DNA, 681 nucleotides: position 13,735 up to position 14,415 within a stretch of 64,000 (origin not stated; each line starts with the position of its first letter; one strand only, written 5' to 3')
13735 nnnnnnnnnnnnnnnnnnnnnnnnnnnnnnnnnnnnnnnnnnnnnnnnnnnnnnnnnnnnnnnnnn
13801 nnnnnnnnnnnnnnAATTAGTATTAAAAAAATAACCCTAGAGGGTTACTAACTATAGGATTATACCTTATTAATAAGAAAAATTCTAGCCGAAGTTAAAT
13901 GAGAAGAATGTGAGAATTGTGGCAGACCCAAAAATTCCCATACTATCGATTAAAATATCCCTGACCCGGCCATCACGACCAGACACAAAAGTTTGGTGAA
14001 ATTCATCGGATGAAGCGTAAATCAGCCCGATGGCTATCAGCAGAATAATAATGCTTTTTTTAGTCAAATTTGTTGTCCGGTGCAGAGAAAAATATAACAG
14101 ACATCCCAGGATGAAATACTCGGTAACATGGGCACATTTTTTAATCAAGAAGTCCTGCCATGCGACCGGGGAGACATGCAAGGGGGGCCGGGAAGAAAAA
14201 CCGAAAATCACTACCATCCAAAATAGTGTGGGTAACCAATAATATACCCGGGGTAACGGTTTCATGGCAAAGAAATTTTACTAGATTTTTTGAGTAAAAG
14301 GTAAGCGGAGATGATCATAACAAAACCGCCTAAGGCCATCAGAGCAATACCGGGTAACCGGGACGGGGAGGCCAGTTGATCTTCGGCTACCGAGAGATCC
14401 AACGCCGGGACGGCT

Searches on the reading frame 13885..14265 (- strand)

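Call 3: search_protein_families(library=pfam, proteins=[window:13885-14265:-], max_evalue=0.01)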
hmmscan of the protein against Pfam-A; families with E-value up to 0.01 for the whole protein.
window:13885-14265:- (126 aa): 1 family
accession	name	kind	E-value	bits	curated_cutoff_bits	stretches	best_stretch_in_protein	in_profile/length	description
PF04892.17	VanZ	-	1.2e-13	52.2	30.1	1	10-120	2-124/126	VanZ like family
